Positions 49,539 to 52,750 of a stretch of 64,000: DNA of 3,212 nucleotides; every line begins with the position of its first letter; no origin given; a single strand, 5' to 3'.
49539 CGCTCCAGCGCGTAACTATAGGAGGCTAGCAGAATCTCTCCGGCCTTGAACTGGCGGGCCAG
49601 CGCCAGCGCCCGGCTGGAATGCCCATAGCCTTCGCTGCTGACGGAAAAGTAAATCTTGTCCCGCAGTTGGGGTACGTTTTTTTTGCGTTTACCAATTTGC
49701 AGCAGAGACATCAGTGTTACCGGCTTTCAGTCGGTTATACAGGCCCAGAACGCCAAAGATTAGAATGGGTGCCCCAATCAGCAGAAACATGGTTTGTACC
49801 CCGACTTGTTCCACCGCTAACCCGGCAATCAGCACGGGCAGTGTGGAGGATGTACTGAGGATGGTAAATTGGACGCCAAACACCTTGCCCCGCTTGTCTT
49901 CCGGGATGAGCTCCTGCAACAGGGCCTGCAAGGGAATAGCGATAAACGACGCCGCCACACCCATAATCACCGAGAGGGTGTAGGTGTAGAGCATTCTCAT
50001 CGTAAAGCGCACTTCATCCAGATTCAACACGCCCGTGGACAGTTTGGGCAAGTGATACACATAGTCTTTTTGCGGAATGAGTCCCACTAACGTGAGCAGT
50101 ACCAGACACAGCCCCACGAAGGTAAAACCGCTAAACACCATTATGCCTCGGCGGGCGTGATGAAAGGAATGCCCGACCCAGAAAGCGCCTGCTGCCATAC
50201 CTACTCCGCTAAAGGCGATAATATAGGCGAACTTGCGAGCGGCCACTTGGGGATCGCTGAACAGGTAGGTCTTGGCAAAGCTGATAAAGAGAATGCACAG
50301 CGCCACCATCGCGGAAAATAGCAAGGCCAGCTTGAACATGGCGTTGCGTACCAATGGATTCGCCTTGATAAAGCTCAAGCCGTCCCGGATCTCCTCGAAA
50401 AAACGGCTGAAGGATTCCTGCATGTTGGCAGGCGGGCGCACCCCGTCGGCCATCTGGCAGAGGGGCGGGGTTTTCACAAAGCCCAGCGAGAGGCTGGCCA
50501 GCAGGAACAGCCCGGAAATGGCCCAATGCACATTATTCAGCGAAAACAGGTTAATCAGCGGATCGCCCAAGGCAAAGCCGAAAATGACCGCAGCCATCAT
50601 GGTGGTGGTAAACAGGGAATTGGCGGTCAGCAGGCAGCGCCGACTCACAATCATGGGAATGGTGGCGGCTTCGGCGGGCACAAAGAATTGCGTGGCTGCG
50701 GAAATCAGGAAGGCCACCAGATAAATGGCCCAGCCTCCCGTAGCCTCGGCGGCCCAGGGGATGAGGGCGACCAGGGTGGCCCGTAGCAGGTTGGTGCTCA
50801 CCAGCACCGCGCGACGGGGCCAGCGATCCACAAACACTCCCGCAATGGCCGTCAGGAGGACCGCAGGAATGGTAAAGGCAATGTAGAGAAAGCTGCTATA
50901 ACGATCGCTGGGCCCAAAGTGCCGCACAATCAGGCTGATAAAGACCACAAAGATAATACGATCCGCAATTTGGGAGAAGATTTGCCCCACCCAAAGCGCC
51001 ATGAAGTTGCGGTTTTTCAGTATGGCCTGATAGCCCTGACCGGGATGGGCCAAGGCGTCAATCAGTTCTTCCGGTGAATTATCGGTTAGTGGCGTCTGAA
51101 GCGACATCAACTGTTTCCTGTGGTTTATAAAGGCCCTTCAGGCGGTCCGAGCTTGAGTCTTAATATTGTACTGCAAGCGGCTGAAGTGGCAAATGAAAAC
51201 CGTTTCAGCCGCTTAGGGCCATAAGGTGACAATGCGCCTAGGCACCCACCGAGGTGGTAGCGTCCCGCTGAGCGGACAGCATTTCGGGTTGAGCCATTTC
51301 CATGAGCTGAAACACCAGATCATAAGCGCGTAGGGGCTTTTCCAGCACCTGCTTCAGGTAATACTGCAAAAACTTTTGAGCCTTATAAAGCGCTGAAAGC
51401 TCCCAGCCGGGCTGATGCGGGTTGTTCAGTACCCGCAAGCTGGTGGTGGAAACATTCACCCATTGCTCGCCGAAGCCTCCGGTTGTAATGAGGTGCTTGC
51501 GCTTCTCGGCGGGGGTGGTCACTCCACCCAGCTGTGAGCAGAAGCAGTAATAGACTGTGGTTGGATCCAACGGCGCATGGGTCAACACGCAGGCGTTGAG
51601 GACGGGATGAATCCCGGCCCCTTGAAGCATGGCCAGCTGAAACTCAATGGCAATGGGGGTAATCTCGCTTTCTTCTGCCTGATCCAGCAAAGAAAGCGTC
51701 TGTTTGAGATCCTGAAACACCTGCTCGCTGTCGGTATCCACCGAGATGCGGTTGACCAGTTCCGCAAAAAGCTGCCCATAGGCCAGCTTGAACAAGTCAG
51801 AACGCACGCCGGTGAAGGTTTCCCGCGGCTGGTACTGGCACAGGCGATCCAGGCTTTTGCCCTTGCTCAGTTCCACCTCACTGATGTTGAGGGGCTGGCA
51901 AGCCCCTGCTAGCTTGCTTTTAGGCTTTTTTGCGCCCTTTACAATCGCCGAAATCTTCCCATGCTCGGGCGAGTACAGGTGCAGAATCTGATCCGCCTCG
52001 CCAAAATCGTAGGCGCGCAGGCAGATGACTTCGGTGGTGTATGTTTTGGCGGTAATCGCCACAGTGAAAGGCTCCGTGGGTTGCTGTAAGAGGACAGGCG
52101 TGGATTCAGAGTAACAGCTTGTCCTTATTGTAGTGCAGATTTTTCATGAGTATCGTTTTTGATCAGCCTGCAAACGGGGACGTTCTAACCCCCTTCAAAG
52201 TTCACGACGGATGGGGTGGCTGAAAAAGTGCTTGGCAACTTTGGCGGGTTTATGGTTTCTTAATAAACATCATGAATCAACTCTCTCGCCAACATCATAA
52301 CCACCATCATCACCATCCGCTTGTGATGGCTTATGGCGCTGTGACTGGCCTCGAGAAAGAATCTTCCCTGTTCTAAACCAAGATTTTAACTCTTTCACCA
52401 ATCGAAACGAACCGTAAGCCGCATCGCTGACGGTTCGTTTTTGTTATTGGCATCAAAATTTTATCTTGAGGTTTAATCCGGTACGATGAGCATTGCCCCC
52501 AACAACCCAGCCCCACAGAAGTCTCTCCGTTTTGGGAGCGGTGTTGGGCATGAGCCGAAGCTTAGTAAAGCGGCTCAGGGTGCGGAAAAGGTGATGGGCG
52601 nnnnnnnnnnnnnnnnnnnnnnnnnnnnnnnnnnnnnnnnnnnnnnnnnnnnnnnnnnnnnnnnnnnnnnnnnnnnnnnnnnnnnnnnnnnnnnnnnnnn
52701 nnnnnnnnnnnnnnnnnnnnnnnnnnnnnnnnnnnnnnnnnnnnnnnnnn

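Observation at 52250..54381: his-attenuator-like leader (7 His in 9 codons plus intrinsic terminator) in front of a domain-less 631-aa membrane protein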

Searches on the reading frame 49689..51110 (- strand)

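Call 7: search_protein_families(library=pfam, proteins=[window:49689-51110:-], max_evalue=1)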
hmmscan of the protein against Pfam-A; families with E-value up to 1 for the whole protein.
window:49689-51110:- (473 aa): 2 families
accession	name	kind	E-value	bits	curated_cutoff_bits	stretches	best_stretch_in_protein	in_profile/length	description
PF07690.21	MFS_1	-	1.8e-28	99.9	33.4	2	39-342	1-291/347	Major Facilitator Superfamily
PF05977.19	MFS_3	-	4.8e-10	38.9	27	1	29-341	5-303/524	Transmembrane secretion effector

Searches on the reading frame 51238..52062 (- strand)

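Call 7: search_protein_families(library=pfam, proteins=[window:51238-52062:-], max_evalue=1)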
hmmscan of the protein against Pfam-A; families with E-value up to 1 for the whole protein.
window:51238-52062:- (274 aa): 3 families
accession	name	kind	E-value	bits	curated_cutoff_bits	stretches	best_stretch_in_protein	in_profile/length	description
PF11967.14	RecO_N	-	2.7e-21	75.8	27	1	7-83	3-80/80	Recombination protein O N terminal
PF02565.21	RecO_C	-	4.1e-16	59.6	22.1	1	87-246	1-155/157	Recombination protein O C terminal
PF12460.14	MMS19_C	-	0.048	13.1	32.9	1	66-139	173-240/426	RNAPII transcription regulator C-terminal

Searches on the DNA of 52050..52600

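Call 4: search_rna_families(source=window, start=52050, end=52600, threshold=evalue, max_evalue=10, show_alignments=3)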
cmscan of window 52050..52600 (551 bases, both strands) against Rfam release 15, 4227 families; matches with E-value up to 10: 2.
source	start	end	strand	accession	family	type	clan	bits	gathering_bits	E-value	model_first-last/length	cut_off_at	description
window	52215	52305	-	RF01156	SNORD123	Gene; snRNA; snoRNA; CD-box;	-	15.3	45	5.9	1-70/70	no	Small nucleolar RNA SNORD123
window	52261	52329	+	RF02763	IsrM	Gene; sRNA;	-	8.2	376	8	122-204/329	no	IsrM sRNA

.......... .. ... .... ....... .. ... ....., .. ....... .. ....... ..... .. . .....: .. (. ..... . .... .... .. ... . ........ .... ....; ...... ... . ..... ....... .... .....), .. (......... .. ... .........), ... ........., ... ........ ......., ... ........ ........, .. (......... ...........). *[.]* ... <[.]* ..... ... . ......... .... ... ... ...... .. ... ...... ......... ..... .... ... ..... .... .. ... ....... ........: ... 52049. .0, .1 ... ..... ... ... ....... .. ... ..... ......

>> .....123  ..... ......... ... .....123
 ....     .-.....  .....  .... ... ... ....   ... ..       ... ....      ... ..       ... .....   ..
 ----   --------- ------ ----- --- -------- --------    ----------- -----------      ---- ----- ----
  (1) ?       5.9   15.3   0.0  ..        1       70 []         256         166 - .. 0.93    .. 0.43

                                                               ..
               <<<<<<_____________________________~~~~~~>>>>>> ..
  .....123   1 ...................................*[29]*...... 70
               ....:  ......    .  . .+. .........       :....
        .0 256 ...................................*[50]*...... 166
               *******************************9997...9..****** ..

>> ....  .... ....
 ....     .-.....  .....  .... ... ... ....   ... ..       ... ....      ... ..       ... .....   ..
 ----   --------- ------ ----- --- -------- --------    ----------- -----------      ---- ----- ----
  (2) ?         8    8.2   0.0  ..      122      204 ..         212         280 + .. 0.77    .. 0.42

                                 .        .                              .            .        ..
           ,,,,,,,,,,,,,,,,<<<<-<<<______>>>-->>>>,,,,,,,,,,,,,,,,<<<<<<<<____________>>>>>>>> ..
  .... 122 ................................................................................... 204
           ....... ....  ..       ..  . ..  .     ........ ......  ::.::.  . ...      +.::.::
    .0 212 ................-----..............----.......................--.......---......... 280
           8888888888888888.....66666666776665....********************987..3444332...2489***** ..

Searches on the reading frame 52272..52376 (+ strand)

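Call 7: search_protein_families(library=pfam, proteins=[window:52272-52376:+], max_evalue=1)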
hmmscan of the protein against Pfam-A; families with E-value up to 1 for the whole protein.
window:52272-52376:+ (34 aa): 1 family
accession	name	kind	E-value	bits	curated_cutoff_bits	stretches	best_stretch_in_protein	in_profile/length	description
PF10520.15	Lipid_desat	-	0.023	15.2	26.4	1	4-27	123-146/175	Lipid desaturase domain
